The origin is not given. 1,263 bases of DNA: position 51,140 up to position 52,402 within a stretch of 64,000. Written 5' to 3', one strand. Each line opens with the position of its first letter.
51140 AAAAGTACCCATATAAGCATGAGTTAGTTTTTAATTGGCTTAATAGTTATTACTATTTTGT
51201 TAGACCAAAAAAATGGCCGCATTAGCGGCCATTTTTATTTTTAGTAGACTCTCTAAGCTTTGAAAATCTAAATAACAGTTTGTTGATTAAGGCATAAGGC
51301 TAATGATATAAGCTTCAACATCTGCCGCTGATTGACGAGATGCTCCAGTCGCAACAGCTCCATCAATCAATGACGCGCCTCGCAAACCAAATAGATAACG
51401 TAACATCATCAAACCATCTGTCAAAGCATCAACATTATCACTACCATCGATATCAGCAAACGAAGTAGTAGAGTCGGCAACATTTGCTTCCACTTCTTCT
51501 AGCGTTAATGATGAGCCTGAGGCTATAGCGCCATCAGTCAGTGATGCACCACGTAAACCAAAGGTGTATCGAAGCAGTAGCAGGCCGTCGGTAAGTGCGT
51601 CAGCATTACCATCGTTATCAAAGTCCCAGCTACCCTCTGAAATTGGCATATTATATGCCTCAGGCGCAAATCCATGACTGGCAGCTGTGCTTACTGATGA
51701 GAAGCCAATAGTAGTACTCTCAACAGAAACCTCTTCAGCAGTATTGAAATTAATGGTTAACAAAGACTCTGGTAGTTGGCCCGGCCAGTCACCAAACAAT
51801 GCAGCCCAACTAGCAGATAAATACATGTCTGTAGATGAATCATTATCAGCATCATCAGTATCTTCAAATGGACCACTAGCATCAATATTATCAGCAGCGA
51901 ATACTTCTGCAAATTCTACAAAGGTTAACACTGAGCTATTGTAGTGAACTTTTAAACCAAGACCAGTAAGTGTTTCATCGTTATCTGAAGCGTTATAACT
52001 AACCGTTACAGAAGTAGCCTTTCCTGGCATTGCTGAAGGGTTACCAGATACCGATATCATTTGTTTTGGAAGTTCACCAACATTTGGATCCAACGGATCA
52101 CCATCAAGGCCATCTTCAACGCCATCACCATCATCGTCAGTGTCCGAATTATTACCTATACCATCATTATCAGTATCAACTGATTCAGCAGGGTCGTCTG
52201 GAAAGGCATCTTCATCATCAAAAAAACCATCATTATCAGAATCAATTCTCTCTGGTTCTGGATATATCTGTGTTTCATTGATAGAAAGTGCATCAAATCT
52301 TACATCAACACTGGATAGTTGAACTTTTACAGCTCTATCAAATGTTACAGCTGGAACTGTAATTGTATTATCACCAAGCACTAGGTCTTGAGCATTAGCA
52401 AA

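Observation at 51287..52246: Cohesin-like and dockerin-like modules in one secreted protein of a Gram-negative aerobe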

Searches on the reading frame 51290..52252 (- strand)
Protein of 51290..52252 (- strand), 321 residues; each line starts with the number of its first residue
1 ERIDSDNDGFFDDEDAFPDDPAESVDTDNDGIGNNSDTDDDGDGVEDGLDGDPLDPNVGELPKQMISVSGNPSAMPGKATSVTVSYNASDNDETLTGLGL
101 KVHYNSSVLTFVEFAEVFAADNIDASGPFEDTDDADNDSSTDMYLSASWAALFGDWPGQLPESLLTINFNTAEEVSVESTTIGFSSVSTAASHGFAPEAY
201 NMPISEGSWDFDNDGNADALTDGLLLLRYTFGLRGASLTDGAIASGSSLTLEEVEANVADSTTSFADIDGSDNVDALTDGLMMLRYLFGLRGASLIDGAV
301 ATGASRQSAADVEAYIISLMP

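Call 6: search_solved_structures(query=window:51290-52252:-, max_evalue=10, show_alignments=3)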
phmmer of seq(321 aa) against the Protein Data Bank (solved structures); distinct sequences matched with E-value up to 10: 0.

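Call 9: find_homologous_proteins(query=window:51290-52060:-, max_evalue=0.001)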
Query seq(257 aa) (257 aa): 1524 proteins with E <= 0.001 among 5092 candidates; the best 120 are listed.
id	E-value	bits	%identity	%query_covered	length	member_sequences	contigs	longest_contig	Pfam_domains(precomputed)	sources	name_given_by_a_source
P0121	1.0e-102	361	69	100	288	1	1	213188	-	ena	-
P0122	4.6e-101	356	71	96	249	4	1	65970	-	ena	-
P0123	5.1e-101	355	69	100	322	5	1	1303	-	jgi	jgi:hypothetical protein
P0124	2.2e-100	353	70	96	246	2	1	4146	PF00963.25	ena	-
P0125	3.4e-98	346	90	72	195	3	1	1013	-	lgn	-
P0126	7.0e-98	345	69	95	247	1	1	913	-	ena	-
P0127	1.9e-97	344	65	100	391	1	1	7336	-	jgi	jgi:hypothetical protein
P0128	3.4e-91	323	61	100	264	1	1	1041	-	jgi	jgi:hypothetical protein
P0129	8.6e-90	319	62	100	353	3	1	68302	PF00963.25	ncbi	-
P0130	2.6e-89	317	47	100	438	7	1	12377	-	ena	-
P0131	3.3e-89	317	63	100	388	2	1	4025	PF16403.12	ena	-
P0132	3.3e-88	313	60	100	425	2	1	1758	-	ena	-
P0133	4.5e-87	310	58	100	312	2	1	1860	-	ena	-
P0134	6.5e-87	309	62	100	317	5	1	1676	-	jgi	jgi:hypothetical protein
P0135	1.4e-86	308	61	100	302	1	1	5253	PF00963.25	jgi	-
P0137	9.5e-85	302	59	100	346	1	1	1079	PF00963.25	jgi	-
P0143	1.2e-80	289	56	100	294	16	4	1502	PF00963.25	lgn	-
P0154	8.1e-76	273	51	100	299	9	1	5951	PF00963.25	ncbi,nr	ncbi:MAG: Uncharacterised protein [Cellvibrionales bacterium UBA7375]|nr:MAG: Uncharacterised protei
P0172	7.8e-63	230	46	100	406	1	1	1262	PF00963.25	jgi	jgi:hypothetical protein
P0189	3.2e-57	212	36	99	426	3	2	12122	PF00963.25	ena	-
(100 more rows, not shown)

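Call 15: search_solved_structures(query=A1, max_evalue=10, show_alignments=3)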
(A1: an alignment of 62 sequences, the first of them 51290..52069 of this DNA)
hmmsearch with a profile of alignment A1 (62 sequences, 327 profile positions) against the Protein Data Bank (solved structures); distinct sequences matched with E-value up to 10: 2.
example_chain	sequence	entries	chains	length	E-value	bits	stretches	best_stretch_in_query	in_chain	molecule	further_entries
2ccl_B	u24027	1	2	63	0.048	16.3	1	249-291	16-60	ENDO-1,4-BETA-XYLANASE Y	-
1ohz_B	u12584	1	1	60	0.057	16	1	249-291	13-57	ENDO-1,4-BETA-XYLANASE Y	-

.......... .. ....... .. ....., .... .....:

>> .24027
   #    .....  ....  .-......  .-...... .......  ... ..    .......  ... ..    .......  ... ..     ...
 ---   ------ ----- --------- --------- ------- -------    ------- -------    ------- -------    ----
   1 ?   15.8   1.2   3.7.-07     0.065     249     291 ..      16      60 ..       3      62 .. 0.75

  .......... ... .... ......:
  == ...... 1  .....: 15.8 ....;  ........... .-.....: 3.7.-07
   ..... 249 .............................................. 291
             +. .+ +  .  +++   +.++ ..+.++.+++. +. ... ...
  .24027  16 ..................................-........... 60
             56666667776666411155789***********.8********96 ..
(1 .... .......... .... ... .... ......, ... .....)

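Call 16: search_protein_families(library=pfam, alignment_id=A1, max_evalue=0.01)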
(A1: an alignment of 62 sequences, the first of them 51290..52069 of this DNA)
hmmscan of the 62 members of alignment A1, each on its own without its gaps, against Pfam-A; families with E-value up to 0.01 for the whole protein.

A. member 1, window:51290-52069:- (260 aa): 0 families

B. families by the number of members that match (of 62 scanned): 5 families
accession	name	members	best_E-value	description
PF00963.24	Cohesin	20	1.5e-06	Cohesin domain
PF00404.24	Dockerin_1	7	0.00095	Dockerin type I domain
PF16403.11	Bact_surface_Ig-like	2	7e-08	Bacterial surface protein, Ig-like domain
PF01469.24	Pentapeptide_2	1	0.00079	Pentapeptide repeats (8 copies)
PF13517.12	FG-GAP_3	1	0.0086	FG-GAP-like repeat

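Call 19: find_related_loci(query=A1, collection=genome_contigs, flank=6000)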
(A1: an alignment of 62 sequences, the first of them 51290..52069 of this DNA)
Query A1 (260 aa) in genome_contigs; peptide patterns used: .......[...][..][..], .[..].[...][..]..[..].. (x = any residue, [..] = any of these).
363 stretches matched a pattern; 335 encode a relative of the query (tblastn E <= 1e-3); the best 80 are kept; 76 distinct loci.
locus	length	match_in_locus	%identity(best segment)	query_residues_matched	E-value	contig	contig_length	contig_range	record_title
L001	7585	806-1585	76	1-260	4e-128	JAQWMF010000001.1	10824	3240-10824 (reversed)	MAG: Porticoccaceae bacterium isolate cluster2_bin.146 k141_1098214, whole genome shotgun sequence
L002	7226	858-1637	65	1-260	9e-102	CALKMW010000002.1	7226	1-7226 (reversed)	MAG: uncultured Pseudomonadales bacterium isolate S4_Bin_Bin_82_sub_2 genome assembly, contig: c_000000600004, whole gen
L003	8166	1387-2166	59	1-260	2e-94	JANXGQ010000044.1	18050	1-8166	MAG: Porticoccaceae bacterium isolate Bin03_015 c_000000682585, whole genome shotgun sequence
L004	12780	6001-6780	58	1-260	2e-92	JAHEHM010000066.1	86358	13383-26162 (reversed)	MAG: Porticoccaceae bacterium isolate Ww454 NODE_262_length_86358_cov_8.508842, whole genome shotgun sequence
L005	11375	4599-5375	61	3-260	2e-92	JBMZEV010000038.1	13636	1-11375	MAG: Porticoccaceae bacterium isolate ME_XS_2302_1_bin_32 ME_XS_2302_1_bin_32_37, whole genome shotgun sequence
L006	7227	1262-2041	54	1-260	6e-89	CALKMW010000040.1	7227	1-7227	MAG: uncultured Pseudomonadales bacterium isolate S4_Bin_Bin_82_sub_2 genome assembly, contig: c_000000550980, whole gen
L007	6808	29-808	57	1-260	5e-88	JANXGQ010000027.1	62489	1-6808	MAG: Porticoccaceae bacterium isolate Bin03_015 c_000000943006, whole genome shotgun sequence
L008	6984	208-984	56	1-260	6e-84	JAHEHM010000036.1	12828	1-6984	MAG: Porticoccaceae bacterium isolate Ww454 NODE_5252_length_12828_cov_10.460770, whole genome shotgun sequence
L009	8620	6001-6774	59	3-260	1e-83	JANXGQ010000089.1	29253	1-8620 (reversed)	MAG: Porticoccaceae bacterium isolate Bin03_015 c_000000574240, whole genome shotgun sequence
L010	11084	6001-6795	49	1-260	1e-81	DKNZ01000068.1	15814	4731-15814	MAG TPA_asm: Cellvibrionales bacterium UBA7375 UBA7375_contig_19181, whole genome shotgun sequence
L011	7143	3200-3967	56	3-260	2e-73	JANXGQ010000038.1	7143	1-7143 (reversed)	MAG: Porticoccaceae bacterium isolate Bin03_015 c_000000271786, whole genome shotgun sequence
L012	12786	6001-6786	47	3-260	3e-73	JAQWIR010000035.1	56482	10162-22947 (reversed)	MAG: Porticoccaceae bacterium isolate cluster1_bin.58 k141_704473, whole genome shotgun sequence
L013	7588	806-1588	51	1-260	6e-73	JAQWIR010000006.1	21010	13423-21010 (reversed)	MAG: Porticoccaceae bacterium isolate cluster1_bin.58 k141_650817, whole genome shotgun sequence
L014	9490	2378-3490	47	2-260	4e-71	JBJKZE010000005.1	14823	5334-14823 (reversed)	MAG: Porticoccaceae bacterium isolate LRMED-316 HTCC2207-LRMED-316-C13033, whole genome shotgun sequence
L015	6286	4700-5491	50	1-260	1e-69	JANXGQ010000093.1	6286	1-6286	MAG: Porticoccaceae bacterium isolate Bin03_015 c_000001584223, whole genome shotgun sequence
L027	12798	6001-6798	42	1-260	1e-65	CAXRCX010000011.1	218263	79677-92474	MAG: Porticoccaceae bacterium isolate YZ10B_2.18 genome assembly, contig: k141_1196599, whole genome shotgun sequence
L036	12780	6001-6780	37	3-260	6e-48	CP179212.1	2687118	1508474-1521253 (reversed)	Porticoccaceae bacterium nBUS_09 chromosome, complete genome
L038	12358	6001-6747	38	16-260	1e-45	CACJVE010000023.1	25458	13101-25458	MAG: uncultured SAR92 cluster bacterium isolate AG-916-D20 genome assembly, contig: AG-916-D20_NODE_23, whole genome sho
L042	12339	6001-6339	65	144-260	5e-42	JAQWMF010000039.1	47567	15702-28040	MAG: Porticoccaceae bacterium isolate cluster2_bin.146 k141_2860949, whole genome shotgun sequence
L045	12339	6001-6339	64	147-260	3e-39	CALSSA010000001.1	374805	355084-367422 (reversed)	MAG: uncultured Pseudomonadales bacterium isolate AK_MB88_1 genome assembly, contig: contig_4871_AK_MB88, whole genome s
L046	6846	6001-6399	54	129-260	2e-38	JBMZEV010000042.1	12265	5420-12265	MAG: Porticoccaceae bacterium isolate ME_XS_2302_1_bin_32 ME_XS_2302_1_bin_32_41, whole genome shotgun sequence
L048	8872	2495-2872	57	132-260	2e-37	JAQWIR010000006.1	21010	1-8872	MAG: Porticoccaceae bacterium isolate cluster1_bin.58 k141_650817, whole genome shotgun sequence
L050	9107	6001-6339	61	147-260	2e-36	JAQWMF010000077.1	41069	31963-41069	MAG: Porticoccaceae bacterium isolate cluster2_bin.146 k141_423739, whole genome shotgun sequence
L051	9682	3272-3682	54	123-260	2e-36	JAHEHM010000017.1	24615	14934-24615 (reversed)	MAG: Porticoccaceae bacterium isolate Ww454 NODE_2101_length_24615_cov_9.374949, whole genome shotgun sequence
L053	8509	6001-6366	55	135-260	2e-36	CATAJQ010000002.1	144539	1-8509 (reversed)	MAG: Cellvibrionales bacterium UBA7375 isolate bin.232 MAG genome assembly, contig: k119_1887792, whole genome shotgun s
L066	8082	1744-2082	56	147-260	8e-34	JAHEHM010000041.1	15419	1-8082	MAG: Porticoccaceae bacterium isolate Ww454 NODE_4089_length_15419_cov_9.688195, whole genome shotgun sequence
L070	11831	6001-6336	58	147-259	7e-33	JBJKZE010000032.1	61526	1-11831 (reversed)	MAG: Porticoccaceae bacterium isolate LRMED-316 HTCC2207-LRMED-316-C968, whole genome shotgun sequence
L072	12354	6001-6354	55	142-260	9e-33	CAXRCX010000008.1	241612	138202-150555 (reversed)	MAG: Porticoccaceae bacterium isolate YZ10B_2.18 genome assembly, contig: k141_89370, whole genome shotgun sequence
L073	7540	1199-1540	67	147-260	1e-32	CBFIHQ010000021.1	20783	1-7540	MAG: uncultured Porticoccaceae bacterium isolate Co_bin_847_indstr genome assembly, contig: Co_bin_847_indstr_c21, whole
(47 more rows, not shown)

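Call 20: predict_structure(alignment_id=A1)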
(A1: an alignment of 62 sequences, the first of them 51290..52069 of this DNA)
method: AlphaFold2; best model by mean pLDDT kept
length: 260 residues; sequences in the alignment: 62
mean_pLDDT: 94.5   pTM: 0.74
mean pLDDT of the five models: 94.5, 93.8, 93.1, 93.0, 92.1
residues with pLDDT >= 90: 224; 70-90: 36; 50-70: 0; < 50: 0
segments of 3 or more residues with pLDDT < 50: none
pLDDT, mean of each block of 10 residues (from residue 1): 94 88 97 96 98 95 96 96 97 93 97 91 94 96 89 92 97 96 92 94 93 96 97 96 95 90
secondary structure, 60 per line:
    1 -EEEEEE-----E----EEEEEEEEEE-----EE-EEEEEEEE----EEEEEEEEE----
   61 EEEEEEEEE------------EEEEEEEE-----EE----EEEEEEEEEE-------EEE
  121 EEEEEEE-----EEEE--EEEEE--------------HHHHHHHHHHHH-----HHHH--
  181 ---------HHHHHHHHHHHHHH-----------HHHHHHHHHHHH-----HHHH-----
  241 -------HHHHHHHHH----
elements in order: E2-7 E18-27 E36-43 E48-56 E61-69 E82-89 E101-110 E118-127 E133-136 E139-143 H158-169 H175-178 H190-203 H215-226 H232-235 H248-256

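Call 22: fold_search(model_id=the predicted structure, library=pdb)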
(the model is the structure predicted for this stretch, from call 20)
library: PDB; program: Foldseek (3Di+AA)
matches with E <= 10: 1993; with E <= 0.001: 36
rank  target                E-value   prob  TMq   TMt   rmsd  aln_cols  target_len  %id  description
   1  2vn5_A                5.3e-07  1.00  0.37  0.63   7.7       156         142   13  The Clostridium cellulolyticum dockerin displays a dual binding mode for its cohesin partner (released 2008-05-20)
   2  5lxv_A                5.6e-07  1.00  0.41  0.60   4.3       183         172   15  Crystal structure of Ruminococcus flavefaciens scaffoldin C cohesin in complex with a dockerin from an uncharacterized (released 2016-10-19)
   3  5lxv_C                5.6e-07  1.00  0.41  0.59   4.3       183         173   15  Crystal structure of Ruminococcus flavefaciens scaffoldin C cohesin in complex with a dockerin from an uncharacterized (released 2016-10-19)
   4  6kgf_A                1.1e-06  1.00  0.37  0.64   8.2       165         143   15  Crystal structure of CaDoc0917(R16D)-CaCohA2 complex at pH 8.2 (released 2020-07-08)
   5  4uyp_A                1.1e-06  1.00  0.37  0.63   4.5       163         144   11  High resolution structure of the third cohesin ScaC in complex with the ScaB dockerin with a mutation in the N-termina (released 2015-04-15)
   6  6kgc_A                1.8e-06  1.00  0.38  0.65   7.8       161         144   15  Crystal structure of CaDoc0917(R49D)-CaCohA2 complex at pH 5.4 (released 2020-07-08)
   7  6kge_A                1.9e-06  1.00  0.38  0.67   7.9       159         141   16  Crystal structure of CaDoc0917(R16D)-CaCohA2 complex at pH 5.5 (released 2020-07-08)
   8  3kcp_A                1.9e-06  1.00  0.38  0.34   4.4       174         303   13  Crystal structure of interacting Clostridium thermocellum multimodular components (released 2010-02-09)
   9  9ifr                  2.1e-06  1.00  0.36  0.69   3.7       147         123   13  CLIPPER domain from the Gram-negative fibrillar adhesin "B9T28_05395 (released 2025-11-26)
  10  6kgf_C                2.2e-06  1.00  0.36  0.61   8.1       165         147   14  Crystal structure of CaDoc0917(R16D)-CaCohA2 complex at pH 8.2 (released 2020-07-08)
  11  1g1k_A                2.5e-06  1.00  0.39  0.65   4.4       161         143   13  COHESIN MODULE FROM THE CELLULOSOME OF CLOSTRIDIUM CELLULOLYTICUM (released 2000-11-22)
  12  6kgd_A                3.0e-06  1.00  0.38  0.64   7.7       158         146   15  Crystal structure of CaDoc0917(R49D)-CaCohA2 complex at pH 8.0 (released 2020-07-08)
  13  4fl4_L                3.5e-06  1.00  0.41  0.36   4.3       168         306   13  Scaffoldin conformation and dynamics revealed by a ternary complex from the Clostridium thermocellum cellulosome (released 2012-06-27)
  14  3ul4_A                3.5e-06  1.00  0.40  0.68   3.9       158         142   14  Crystal structure of Coh-OlpA(Cthe_3080)-Doc918(Cthe_0918) complex: A novel type I Cohesin-Dockerin complex from Clost (released 2012-11-28)
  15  4fl4_C                4.0e-06  1.00  0.39  0.34   4.3       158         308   12  Scaffoldin conformation and dynamics revealed by a ternary complex from the Clostridium thermocellum cellulosome (released 2012-06-27)
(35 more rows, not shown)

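Call 34: search_protein_families(library=pfam, proteins=[L053:5938-8271:+, L042:5755-7875:+, L012:113-3427:+, L027:7182-11075:+, L050:5833-9096:+, L051:2885-5677:+, L045:4375-6339:+, L048:296-2872:+, L066:1660-4836:+, L070:5932-8337:+], max_evalue=0.0001)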
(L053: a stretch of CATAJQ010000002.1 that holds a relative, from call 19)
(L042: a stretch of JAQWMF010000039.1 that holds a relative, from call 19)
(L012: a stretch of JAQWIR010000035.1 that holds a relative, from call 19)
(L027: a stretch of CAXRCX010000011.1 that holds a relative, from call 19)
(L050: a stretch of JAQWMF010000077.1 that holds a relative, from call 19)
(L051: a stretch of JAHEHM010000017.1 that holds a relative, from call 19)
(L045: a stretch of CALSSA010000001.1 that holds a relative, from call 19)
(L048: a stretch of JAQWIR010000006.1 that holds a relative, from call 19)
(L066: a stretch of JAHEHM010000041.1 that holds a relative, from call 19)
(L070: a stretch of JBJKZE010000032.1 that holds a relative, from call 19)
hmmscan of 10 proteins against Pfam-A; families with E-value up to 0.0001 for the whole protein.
L053:5938-8271:+ (778 aa): 3 families
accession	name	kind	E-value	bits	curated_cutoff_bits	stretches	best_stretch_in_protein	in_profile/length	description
PF11790.14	Glyco_hydro_cc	-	1.1e-59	202.4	21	1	166-399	10-237/237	Glycosyl hydrolase catalytic core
PF03422.21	CBM_6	-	9.1e-06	26.4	28.9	1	422-522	7-111/125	Carbohydrate binding module (family 6)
PF03944.20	Endotoxin_C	-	2.9e-05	24.9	21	1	414-517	3-110/142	delta endotoxin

L042:5755-7875:+ (707 aa): 0 families

L012:113-3427:+ (1105 aa): 2 families
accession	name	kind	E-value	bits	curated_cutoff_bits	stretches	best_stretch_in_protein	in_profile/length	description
PF06537.16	DHOR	-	7.5e-64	216.4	22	1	829-1105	213-499/499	Di-haem oxidoreductase, putative peroxidase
PF03640.20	Lipoprotein_15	-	2.3e-18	65.8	24.4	1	403-440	2-43/47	Secreted repeat of unknown function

L027:7182-11075:+ (1298 aa): 2 families
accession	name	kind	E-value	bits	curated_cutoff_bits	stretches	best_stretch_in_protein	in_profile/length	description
PF06537.16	DHOR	-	9.2e-65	219.4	22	1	1019-1298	213-499/499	Di-haem oxidoreductase, putative peroxidase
PF03640.20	Lipoprotein_15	-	5.7e-17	61.4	24.4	2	595-630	2-37/47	Secreted repeat of unknown function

L050:5833-9096:+ (1088 aa): 5 families
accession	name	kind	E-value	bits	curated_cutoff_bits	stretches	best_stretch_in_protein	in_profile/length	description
PF08757.17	CotH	-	1.7e-53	182.7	23.8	1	663-989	1-318/322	CotH kinase protein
PF00932.25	LTD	-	7.5e-17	62.1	34.3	1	178-277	6-74/109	Lamin Tail Domain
PF13290.12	CHB_HEX_C_1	-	3.1e-13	49.9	22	1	523-584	3-65/67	Chitobiase/beta-hexosaminidase C-terminal domain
PF13287.12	Fn3_assoc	-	1.6e-09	38.2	23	1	531-589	1-59/59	Fn3 associated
PF18998.6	Flg_new_2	-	3.2e-09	37.1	23.6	1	1010-1086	2-72/73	Divergent InlB B-repeat domain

L051:2885-5677:+ (931 aa): 1 family
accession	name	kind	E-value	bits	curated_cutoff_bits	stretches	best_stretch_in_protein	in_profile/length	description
PF09826.15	Beta_propel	-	5.4e-84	283.2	22.4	1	334-924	2-493/495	Beta propeller domain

L045:4375-6339:+ (655 aa): 3 families
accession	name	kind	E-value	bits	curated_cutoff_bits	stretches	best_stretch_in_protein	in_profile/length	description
PF13306.12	LRR_5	-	1.7e-108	358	27.7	5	175-296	1-124/127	BspA type Leucine rich repeat region (6 copies)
PF05725.18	FNIP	-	7.6e-08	32.8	21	0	252-286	4-38/44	FNIP Repeat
PF00207.28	A2M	-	7.9e-08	32.5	21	0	72-96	18-42/92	Alpha-2-macroglobulin family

L048:296-2872:+ (859 aa): 1 family
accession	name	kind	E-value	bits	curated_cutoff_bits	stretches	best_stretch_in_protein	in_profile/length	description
PF13306.12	LRR_5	-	2.6e-136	448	27.7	5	438-554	2-120/127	BspA type Leucine rich repeat region (6 copies)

L066:1660-4836:+ (1059 aa): 5 families
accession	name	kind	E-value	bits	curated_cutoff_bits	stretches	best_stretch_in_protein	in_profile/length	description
PF08757.17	CotH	-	1.6e-53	182.7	23.8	1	636-963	1-319/322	CotH kinase protein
PF13290.12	CHB_HEX_C_1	-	1.6e-15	57.3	22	1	494-556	2-65/67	Chitobiase/beta-hexosaminidase C-terminal domain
PF00932.25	LTD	-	6.1e-13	49.5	34.3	1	150-236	6-87/109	Lamin Tail Domain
PF13287.12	Fn3_assoc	-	3.2e-11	43.6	23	1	505-561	3-59/59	Fn3 associated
PF18998.6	Flg_new_2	-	7e-07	29.6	23.6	1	983-1056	2-69/73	Divergent InlB B-repeat domain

L070:5932-8337:+ (802 aa): 0 families
